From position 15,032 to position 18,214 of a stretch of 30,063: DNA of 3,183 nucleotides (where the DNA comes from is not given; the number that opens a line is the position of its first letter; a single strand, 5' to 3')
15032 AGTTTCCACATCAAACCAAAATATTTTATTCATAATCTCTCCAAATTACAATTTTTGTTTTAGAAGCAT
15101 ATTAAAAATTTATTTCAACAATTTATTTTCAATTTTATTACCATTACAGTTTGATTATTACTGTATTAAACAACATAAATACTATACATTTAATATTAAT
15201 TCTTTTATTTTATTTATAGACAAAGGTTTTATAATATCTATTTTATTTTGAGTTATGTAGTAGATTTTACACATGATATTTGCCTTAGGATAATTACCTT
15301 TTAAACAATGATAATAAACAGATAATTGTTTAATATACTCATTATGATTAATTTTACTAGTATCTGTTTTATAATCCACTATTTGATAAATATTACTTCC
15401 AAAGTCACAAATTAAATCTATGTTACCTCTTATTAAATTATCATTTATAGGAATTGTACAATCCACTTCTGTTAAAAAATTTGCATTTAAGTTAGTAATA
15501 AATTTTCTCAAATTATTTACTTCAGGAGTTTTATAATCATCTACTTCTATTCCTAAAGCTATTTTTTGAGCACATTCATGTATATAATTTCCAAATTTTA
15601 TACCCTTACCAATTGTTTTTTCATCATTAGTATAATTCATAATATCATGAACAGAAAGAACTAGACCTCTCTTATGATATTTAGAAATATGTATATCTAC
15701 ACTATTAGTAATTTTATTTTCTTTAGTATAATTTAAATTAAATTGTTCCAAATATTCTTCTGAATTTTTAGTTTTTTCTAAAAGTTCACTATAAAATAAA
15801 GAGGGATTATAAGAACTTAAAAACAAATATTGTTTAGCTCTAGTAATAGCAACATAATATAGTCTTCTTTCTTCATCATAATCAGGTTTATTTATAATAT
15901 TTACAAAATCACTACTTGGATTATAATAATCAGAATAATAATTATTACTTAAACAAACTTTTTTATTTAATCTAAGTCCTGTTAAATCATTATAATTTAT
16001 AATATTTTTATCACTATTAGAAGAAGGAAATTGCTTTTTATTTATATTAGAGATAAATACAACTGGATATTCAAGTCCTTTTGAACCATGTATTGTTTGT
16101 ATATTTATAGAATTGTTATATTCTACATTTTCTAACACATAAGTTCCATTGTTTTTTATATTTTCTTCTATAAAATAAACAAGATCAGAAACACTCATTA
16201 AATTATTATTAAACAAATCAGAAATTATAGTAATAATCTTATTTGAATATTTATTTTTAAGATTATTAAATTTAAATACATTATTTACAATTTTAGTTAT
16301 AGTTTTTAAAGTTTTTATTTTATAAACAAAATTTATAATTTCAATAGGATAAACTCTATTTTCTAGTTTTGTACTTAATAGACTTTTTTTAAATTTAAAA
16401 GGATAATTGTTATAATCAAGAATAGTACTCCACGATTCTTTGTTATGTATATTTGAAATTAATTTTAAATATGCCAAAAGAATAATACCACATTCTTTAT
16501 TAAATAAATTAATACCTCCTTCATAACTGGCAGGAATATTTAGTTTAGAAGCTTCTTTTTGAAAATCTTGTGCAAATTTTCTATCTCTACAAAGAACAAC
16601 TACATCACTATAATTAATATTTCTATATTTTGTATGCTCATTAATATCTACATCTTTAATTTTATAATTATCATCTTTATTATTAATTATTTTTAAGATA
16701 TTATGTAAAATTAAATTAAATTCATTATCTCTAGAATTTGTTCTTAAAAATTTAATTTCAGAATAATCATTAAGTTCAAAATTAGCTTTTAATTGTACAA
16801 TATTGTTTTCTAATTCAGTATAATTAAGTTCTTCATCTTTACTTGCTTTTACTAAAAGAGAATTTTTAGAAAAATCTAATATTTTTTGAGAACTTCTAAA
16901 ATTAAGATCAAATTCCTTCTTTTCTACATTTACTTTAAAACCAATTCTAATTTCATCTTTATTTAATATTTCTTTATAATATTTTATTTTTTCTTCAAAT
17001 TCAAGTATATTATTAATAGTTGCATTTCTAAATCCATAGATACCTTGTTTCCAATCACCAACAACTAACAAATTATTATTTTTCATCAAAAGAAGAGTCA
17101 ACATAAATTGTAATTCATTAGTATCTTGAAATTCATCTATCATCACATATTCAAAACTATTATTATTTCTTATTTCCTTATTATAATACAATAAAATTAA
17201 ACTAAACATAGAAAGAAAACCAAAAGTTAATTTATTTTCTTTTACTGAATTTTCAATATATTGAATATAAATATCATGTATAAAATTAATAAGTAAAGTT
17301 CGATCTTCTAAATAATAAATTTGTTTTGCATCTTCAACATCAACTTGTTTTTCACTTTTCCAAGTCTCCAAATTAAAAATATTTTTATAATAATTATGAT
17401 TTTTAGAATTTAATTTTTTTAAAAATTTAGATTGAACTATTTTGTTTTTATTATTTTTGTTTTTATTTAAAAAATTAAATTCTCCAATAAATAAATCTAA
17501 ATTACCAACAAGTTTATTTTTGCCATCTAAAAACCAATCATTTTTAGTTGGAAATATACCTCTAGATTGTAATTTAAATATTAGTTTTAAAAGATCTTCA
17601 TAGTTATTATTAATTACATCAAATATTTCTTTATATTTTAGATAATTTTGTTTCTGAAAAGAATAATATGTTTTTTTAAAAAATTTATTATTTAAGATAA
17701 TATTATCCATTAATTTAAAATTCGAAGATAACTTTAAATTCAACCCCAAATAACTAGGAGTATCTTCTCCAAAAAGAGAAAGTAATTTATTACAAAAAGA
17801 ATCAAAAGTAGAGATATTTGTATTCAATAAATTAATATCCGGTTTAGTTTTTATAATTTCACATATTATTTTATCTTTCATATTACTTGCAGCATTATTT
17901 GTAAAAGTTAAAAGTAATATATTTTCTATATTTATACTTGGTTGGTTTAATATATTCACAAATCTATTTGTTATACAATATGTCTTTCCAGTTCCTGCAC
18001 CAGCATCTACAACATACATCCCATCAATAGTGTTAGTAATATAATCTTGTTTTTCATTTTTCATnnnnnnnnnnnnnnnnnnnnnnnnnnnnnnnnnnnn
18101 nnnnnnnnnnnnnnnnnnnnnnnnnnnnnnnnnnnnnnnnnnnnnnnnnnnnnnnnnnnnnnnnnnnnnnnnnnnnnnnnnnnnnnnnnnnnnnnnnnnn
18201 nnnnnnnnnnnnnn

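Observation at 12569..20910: Five-gene AddB-like / AddA-like / DEDDh exonuclease / orphan / RmuC-like operon in an archaeal-looking genome: candidate undescribed DNA-end-processing or defence module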

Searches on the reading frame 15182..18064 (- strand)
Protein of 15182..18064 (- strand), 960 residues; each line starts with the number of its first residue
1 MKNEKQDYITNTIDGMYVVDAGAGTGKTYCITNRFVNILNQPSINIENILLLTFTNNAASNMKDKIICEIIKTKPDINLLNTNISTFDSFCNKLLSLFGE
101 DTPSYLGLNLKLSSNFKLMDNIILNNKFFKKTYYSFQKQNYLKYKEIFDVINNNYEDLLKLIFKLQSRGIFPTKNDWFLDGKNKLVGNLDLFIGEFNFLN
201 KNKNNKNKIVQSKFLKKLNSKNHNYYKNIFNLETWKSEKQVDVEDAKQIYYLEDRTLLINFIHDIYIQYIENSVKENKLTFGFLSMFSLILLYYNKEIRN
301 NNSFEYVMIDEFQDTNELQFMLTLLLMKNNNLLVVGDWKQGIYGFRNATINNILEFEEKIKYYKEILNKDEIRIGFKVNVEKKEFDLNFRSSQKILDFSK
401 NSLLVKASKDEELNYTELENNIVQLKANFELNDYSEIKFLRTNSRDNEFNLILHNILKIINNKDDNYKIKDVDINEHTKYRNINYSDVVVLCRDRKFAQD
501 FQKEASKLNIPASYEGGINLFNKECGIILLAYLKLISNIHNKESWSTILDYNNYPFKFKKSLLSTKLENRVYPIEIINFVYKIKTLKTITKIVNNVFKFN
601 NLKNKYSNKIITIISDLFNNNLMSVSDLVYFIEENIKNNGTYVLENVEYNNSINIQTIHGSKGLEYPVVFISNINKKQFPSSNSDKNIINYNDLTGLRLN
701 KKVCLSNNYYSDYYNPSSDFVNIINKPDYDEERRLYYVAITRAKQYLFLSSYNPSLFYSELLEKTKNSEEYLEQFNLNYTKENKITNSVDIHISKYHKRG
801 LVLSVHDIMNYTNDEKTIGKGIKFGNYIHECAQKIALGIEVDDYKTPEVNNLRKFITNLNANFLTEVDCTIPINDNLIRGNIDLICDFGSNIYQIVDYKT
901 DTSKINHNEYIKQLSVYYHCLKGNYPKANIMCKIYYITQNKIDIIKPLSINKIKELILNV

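Call 4: search_protein_families(library=pfam, proteins=[window:15182-18064:-], max_evalue=0.01)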
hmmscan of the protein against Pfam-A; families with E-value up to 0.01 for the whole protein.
window:15182-18064:- (960 aa): 8 families
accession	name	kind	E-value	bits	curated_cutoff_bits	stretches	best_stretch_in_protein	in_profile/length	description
PF00580.27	UvrD-helicase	-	7.7e-48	163.9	23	1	3-360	2-270/271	UvrD/REP helicase N-terminal domain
PF13361.12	UvrD_C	-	1.5e-31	110.5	25.6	2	609-752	243-348/350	UvrD-like helicase C-terminal domain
PF13245.12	AAA_19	-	2.4e-16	60.5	25.1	1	15-346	12-134/134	AAA domain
PF13538.12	UvrD_C_2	-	7.9e-10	38.9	27.4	2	726-749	25-51/52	UvrD-like helicase C-terminal domain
PF12705.13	PDDEXK_1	-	0.00053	20.4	22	1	877-927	123-177/247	PD-(D/E)XK nuclease superfamily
PF01443.25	Viral_helicase1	-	0.00058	20.2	21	0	18-42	2-22/228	Viral superfamily 1 RNA helicase core domain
PF13604.12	AAA_30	-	0.0026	18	27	0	9-65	13-65/191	AAA domain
PF13086.12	AAA_11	-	0.0053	17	27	0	296-340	206-249/257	AAA domain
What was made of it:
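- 15182..18064 (-): AddA-like subunit (960 aa): an SF1A UvrD-type helicase with a C-terminal RecB-family nuclease. Its ATG overlaps the AddB stop codon (ATGA). UvrD-helicase 7.7e-48, UvrD_C 1.5e-31, weak PDDEXK_1 (call 4).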

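Call 5: search_protein_families(library=padloc, proteins=[window:15182-18064:-], max_evalue=0.01)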
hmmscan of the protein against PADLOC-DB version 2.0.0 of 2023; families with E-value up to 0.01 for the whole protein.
window:15182-18064:- (960 aa): 32 families (the best 25 are shown)
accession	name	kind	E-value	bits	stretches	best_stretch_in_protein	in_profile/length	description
PDLC03802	RTasHel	-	4.9e-46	155.9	3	2-154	6-148/675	DRT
PDLC00114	GajB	-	7.1e-40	135.2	3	3-130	9-123/635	UrvD helicase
PDLC00107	GajB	-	3.2e-31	106.6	3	584-758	409-563/587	UrvD helicase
PDLC00117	GajB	-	5.3e-29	99.2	4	266-411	179-310/604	UrvD helicase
PDLC00103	GajB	-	3.2e-28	97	2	238-686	154-554/612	UrvD helicase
PDLC00132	GajB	-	9.4e-28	95.2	3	4-140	6-136/625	UrvD helicase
PDLC00129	GajB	-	5.5e-21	72.8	2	3-154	14-158/594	UrvD helicase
PDLC00130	GajB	-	1.3e-20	71.2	2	267-373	167-277/589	UrvD helicase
PDLC00112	GajB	-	2.4e-20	70.7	2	304-361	212-270/581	UrvD helicase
PDLC00127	GajB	-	2.7e-20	70.4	2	232-685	134-538/594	UrvD helicase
PDLC00123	GajB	-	4e-20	69.9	3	239-443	108-314/540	UrvD helicase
PDLC00136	GajB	-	8.5e-19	65.8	2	303-363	206-267/570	UrvD helicase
PDLC00119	GajB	-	1.5e-16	58.5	3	210-364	124-281/565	UrvD helicase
PDLC00104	GajB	-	3.2e-16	57.2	1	276-370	136-232/574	UrvD helicase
PDLC00122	GajB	-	5.8e-15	53.2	3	4-102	7-95/502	UrvD helicase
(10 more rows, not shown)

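Call 6: search_protein_families(library=ncbifam, proteins=[window:15182-18064:-], max_evalue=0.01)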
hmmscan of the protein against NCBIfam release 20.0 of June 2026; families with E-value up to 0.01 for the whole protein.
window:15182-18064:- (960 aa): 12 families
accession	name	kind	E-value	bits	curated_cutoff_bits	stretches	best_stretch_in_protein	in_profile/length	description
TIGR01073.1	pcrA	equivalog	1.7e-48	165.5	911.2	4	247-647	151-506/725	DNA helicase PcrA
TIGR02785.1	addA_Gpos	equivalog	1.1e-43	149.3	707.65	3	647-750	778-877/1234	helicase-exonuclease AddAB subunit AddA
TIGR00609.1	recB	equivalog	7e-39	133.7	696.05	2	181-763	243-822/1175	exodeoxyribonuclease V subunit beta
NF008743.0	PRK11773.1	equivalog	3e-37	128.4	965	4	214-366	126-277/720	DNA helicase II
TIGR01075.1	uvrD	equivalog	8.4e-37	126.8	1144.45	4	259-366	162-272/715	DNA helicase II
TIGR01074.1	rep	equivalog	1.4e-36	126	951.45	4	211-545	117-401/668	DNA helicase Rep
TIGR02784.1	addA_alphas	equivalog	1.1e-31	110.1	860.75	4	649-753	773-871/1138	double-strand break repair helicase AddA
NF008172.0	PRK10919.1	equivalog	4e-27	94.7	1168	3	230-361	137-266/673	DNA helicase Rep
NF008276.0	PRK11054.1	equivalog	9.7e-23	80.5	543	3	15-71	210-266/684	DNA helicase IV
NF010487.0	PRK13909.1-4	equivalog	4e-21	75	759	3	19-69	9-58/924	RecB-like helicase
NF010485.0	PRK13909.1-2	equivalog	1.3e-20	73.3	650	2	81-946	97-908/909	RecB-like helicase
NF008128.0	PRK10876.1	equivalog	1.2e-18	66.2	1697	2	303-514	377-580/1181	exodeoxyribonuclease V subunit beta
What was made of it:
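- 15182..18064 (-): It falls far below the NCBIfam AddA, RecB and PcrA equivalog cut-offs (call 6).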

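Call 96: search_solved_structures(query=window:15182-18064:-, max_evalue=0.00001)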
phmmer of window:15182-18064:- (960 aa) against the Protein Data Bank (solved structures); distinct sequences matched with E-value up to 0.00001: 20.
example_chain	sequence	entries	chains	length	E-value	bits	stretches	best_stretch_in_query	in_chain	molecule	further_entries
1pjr_A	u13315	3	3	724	2.7e-29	105.1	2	260-373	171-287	PCRA | ATP-DEPENDENT HELICASE PCRA | HELICASE PCRA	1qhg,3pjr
1uaa_A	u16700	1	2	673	1.3e-24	89.6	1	232-361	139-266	PROTEIN (ATP-DEPENDENT DNA HELICASE REP.)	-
9dci_A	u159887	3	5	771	6.2e-24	87.3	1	254-367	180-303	ATP-dependent DNA helicase UvrD1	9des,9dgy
4c2u_A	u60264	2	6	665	1.2e-23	86.4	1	299-360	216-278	DNA HELICASE II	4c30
2pjr_A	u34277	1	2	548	1.4e-23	86.1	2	260-373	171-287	PROTEIN (HELICASE PCRA)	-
4c2t_A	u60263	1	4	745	2.4e-23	85.4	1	299-360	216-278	DNA HELICASE II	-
3u44_A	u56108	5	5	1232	2.8e-21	78.6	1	303-545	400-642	ATP-dependent helicase/nuclease subunit A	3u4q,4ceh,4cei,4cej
3lfu_A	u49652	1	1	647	2.6e-17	65.4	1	302-356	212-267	DNA helicase II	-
2is1_A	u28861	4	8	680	4.7e-17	64.6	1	302-356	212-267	DNA helicase II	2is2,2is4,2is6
6ppu_B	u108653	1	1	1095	2.8e-14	55.4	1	611-753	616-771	UvrD/REP helicase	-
1qhh_B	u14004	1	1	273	3.1e-14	55.2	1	262-373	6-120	PROTEIN (PCRA (SUBUNIT))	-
6ppr_B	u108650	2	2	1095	4e-14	54.9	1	611-753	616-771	UvrD/REP helicase | DNA 3'-5' helicase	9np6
6ppj_B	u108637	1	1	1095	4.2e-14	54.8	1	611-753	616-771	UvrD/REP helicase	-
7sjr_B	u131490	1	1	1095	7.3e-14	54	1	611-753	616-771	DNA helicase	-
1qhh_A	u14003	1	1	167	6.4e-08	34.3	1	3-96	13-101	PROTEIN (PCRA (SUBUNIT))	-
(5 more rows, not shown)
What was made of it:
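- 15182..18064 (-): PDB matches: PcrA 2.7e-29, AddA 3U44_A 2.8e-21, AdnB 2.8e-14 (call 96).
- On AddAB helicase-nuclease: PDB matches to PcrA, UvrD and AddA (call 96).
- Checked: It matches PcrA, UvrD, AddA and AdnB chains in the PDB (call 96).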
